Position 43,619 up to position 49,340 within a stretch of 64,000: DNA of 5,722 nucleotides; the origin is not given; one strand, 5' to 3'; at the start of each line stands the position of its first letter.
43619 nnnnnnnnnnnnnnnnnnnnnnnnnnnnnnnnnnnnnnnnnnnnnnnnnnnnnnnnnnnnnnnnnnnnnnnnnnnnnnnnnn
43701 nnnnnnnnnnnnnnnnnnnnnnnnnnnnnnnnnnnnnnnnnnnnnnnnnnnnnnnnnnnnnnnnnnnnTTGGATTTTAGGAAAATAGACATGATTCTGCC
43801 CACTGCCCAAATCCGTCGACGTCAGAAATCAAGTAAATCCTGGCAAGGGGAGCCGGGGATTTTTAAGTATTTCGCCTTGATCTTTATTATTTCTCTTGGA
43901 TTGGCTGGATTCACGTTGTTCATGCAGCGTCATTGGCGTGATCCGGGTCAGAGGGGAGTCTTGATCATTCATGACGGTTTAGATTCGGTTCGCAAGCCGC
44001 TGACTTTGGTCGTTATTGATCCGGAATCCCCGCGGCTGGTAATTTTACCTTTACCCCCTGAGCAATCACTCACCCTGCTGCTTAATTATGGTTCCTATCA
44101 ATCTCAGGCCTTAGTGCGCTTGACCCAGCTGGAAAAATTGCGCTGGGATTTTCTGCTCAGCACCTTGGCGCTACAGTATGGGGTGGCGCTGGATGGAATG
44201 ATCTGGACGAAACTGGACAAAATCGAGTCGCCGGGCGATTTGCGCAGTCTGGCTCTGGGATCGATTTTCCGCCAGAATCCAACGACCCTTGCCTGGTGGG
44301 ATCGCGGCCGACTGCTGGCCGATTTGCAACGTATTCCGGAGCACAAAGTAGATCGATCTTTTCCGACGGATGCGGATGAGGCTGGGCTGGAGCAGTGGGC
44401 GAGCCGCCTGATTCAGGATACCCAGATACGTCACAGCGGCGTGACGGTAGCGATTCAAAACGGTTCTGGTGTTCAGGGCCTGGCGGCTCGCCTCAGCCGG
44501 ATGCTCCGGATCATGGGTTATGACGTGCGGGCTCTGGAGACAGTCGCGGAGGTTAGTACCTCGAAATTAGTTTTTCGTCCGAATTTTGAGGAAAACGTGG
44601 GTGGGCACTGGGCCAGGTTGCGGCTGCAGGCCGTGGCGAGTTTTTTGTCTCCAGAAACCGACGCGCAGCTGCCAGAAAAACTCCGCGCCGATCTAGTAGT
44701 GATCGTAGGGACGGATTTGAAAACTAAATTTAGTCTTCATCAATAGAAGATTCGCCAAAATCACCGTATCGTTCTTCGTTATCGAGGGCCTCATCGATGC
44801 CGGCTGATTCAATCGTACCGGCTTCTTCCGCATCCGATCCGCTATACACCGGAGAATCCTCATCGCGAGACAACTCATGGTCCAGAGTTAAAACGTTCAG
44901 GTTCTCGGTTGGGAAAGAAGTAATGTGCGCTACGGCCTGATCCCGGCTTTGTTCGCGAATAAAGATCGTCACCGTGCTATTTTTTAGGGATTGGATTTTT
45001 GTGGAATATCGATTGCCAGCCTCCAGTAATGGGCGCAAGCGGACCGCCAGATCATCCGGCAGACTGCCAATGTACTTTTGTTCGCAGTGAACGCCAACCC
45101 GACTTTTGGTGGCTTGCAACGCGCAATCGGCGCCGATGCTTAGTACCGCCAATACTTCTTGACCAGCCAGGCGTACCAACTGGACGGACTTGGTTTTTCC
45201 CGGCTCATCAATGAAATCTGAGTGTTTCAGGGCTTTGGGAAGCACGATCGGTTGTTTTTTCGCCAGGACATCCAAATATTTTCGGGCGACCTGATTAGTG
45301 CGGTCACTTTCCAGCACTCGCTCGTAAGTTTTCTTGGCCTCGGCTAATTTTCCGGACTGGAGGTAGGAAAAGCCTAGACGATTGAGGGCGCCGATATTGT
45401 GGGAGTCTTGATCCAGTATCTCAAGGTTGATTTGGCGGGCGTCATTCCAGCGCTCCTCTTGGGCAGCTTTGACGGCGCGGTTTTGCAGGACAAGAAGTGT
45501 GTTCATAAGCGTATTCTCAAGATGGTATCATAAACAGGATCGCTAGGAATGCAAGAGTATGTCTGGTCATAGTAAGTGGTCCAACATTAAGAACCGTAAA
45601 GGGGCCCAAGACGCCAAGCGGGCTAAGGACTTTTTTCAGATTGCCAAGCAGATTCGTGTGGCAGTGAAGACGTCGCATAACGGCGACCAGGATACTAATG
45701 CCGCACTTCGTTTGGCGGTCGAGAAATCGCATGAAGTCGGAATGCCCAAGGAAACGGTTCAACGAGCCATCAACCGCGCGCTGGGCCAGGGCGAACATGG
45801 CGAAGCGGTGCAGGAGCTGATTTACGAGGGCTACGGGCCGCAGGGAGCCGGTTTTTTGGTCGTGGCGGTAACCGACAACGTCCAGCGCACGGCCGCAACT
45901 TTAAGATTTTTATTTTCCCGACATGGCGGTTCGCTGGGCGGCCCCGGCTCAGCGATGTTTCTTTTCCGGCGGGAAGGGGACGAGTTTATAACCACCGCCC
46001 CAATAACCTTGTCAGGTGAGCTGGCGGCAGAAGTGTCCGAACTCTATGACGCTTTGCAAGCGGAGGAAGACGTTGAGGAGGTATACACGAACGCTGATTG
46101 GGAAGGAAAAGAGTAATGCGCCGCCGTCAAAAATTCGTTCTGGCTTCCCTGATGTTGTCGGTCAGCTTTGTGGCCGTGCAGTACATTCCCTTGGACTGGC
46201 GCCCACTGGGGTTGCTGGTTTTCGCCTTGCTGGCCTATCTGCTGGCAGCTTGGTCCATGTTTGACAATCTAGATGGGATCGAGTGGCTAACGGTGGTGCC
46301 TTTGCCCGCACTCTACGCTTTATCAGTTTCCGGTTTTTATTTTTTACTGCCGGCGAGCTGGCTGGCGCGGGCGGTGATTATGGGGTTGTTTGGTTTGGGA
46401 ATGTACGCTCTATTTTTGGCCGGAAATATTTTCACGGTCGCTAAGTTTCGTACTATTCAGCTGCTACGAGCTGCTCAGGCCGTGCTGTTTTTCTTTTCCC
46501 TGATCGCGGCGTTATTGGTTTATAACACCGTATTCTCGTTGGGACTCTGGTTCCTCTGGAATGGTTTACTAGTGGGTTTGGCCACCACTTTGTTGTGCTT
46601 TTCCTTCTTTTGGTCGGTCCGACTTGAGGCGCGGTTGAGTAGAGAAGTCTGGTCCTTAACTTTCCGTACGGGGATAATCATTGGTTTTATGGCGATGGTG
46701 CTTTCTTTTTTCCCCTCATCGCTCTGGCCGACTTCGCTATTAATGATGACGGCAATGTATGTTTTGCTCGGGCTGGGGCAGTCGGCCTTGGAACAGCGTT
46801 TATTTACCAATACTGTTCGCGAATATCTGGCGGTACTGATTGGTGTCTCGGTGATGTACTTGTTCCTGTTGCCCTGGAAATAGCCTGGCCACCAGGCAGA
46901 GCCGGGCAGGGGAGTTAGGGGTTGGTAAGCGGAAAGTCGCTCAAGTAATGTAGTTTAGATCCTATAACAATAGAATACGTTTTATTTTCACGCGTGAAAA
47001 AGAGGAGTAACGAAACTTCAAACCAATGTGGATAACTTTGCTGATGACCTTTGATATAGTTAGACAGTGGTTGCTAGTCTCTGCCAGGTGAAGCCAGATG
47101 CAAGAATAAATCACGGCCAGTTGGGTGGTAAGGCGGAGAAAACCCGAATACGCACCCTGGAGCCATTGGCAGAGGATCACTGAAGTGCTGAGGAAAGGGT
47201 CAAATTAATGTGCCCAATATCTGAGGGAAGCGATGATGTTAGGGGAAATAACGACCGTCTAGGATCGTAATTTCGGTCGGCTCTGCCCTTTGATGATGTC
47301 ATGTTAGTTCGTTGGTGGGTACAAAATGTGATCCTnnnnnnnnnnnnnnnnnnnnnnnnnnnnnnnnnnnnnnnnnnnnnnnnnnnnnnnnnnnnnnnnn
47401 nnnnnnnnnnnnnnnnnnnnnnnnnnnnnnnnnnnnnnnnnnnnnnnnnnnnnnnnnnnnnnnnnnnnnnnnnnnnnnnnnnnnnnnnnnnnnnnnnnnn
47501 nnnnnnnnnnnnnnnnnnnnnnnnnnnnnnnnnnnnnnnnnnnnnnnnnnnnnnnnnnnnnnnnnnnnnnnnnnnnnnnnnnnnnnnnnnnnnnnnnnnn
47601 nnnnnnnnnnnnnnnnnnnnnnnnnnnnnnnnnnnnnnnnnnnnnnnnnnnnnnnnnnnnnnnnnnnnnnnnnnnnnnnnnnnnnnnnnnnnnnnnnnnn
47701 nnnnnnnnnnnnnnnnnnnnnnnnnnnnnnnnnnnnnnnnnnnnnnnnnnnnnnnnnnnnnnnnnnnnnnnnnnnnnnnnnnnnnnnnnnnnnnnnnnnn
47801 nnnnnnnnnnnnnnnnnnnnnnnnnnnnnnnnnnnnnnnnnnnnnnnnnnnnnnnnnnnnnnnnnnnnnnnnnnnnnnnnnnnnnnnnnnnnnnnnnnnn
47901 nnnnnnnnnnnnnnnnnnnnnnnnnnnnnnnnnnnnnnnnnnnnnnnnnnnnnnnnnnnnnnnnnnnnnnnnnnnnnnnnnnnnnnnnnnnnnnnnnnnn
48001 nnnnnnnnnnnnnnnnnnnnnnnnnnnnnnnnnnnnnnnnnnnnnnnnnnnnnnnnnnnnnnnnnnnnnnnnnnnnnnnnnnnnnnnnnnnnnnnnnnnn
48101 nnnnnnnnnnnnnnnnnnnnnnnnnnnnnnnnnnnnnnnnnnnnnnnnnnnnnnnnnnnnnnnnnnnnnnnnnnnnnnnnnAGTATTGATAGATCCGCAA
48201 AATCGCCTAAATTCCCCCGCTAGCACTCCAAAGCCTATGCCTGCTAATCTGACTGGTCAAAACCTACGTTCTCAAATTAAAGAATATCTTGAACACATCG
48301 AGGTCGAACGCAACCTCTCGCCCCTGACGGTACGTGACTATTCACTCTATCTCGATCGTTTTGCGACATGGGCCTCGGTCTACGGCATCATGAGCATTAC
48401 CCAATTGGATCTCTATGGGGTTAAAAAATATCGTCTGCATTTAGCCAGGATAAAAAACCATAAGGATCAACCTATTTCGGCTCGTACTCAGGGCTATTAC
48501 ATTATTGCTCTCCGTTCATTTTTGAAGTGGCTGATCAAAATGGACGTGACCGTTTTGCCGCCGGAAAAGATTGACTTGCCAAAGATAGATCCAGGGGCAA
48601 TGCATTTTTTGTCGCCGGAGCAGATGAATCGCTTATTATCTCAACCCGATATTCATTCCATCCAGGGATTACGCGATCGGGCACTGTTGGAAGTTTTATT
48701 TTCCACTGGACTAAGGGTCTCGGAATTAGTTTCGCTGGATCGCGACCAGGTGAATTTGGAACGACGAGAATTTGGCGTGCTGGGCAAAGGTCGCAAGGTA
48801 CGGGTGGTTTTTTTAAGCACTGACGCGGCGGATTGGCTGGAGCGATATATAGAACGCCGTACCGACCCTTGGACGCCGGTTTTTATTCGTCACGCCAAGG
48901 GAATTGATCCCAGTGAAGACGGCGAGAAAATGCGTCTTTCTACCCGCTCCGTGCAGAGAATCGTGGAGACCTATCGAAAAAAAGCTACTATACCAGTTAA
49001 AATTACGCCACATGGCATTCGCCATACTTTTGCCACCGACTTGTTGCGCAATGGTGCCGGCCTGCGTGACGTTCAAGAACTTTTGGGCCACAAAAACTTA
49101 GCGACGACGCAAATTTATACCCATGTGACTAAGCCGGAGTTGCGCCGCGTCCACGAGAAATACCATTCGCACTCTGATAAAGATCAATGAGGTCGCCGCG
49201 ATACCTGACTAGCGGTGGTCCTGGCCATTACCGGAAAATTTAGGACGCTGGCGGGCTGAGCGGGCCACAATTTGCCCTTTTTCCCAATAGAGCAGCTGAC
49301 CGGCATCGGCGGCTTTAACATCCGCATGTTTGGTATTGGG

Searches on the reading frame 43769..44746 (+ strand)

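Call 73: search_protein_families(library=pfam, proteins=[window:43769-44746:+], max_evalue=0.001)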
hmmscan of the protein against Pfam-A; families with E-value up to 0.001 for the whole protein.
window:43769-44746:+ (325 aa): 1 family
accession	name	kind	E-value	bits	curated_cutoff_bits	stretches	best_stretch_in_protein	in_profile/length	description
PF13399.11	LytR_C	-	2.3e-09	38.5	22.2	1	225-316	2-85/86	LytR cell envelope-related transcriptional attenuator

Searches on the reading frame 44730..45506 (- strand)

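Call 73: search_protein_families(library=pfam, proteins=[window:44730-45506:-], max_evalue=0.001)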
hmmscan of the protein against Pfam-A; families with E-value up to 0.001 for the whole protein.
window:44730-45506:- (258 aa): 5 families
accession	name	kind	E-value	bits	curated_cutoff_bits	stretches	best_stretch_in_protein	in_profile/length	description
PF14559.12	TPR_19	-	1.4e-06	28.9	25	1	15-72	2-60/68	Tetratricopeptide repeat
PF07719.23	TPR_2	-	1.7e-06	28.1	27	1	40-71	3-34/34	Tetratricopeptide repeat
PF00515.34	TPR_1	-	1.4e-05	25.1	27.8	1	40-71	3-34/34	Tetratricopeptide repeat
PF13181.12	TPR_8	-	2.9e-05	24.3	25.7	1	40-71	3-34/34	Tetratricopeptide repeat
PF23914.1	TPR_CcmH_CycH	-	0.00075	19.8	42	0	14-66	97-149/158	Cytochrome c-type biogenesis protein H TPR domain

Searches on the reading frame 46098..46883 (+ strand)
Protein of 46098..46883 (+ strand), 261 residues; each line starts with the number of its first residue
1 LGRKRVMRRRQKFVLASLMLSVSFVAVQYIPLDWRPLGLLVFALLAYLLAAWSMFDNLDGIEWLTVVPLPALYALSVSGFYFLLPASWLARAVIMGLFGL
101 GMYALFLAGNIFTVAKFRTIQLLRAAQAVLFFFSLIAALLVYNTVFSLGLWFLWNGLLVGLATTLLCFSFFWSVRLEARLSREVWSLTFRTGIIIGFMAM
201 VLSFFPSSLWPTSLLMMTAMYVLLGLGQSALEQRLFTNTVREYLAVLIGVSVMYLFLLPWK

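Call 73: search_protein_families(library=pfam, proteins=[window:46098-46883:+], max_evalue=0.001)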
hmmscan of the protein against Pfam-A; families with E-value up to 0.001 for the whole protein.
window:46098-46883:+ (261 aa): 1 family
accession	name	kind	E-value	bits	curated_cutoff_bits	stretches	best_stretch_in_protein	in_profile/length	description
PF18900.5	DUF5656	-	3.1e-06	27.1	23.3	1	68-253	60-237/242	Protein of unknown function (DUF5656)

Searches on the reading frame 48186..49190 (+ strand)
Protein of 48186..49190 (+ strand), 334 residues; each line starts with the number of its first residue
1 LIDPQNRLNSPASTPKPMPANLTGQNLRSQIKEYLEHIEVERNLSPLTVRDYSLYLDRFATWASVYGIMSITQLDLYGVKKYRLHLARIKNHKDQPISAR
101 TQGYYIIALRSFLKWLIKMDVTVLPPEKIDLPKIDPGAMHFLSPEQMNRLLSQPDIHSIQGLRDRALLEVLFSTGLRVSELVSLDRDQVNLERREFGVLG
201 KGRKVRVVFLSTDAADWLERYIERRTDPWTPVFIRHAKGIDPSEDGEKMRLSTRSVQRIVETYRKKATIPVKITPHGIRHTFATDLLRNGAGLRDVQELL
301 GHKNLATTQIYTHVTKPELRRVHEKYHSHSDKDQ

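Call 73: search_protein_families(library=pfam, proteins=[window:48186-49190:+], max_evalue=0.001)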
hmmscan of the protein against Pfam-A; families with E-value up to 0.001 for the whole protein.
window:48186-49190:+ (334 aa): 3 families
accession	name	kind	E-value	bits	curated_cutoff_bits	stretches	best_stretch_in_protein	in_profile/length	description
PF00589.27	Phage_integrase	-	9.5e-44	149.6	27.1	1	141-316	2-170/172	Phage integrase family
PF02899.23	Phage_int_SAM_1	-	1.1e-12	48.4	22.3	1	31-118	1-81/83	Phage integrase, N-terminal SAM-like domain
PF13495.12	Phage_int_SAM_4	-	0.00018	22.3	27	1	33-121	4-83/85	Phage integrase, N-terminal SAM-like domain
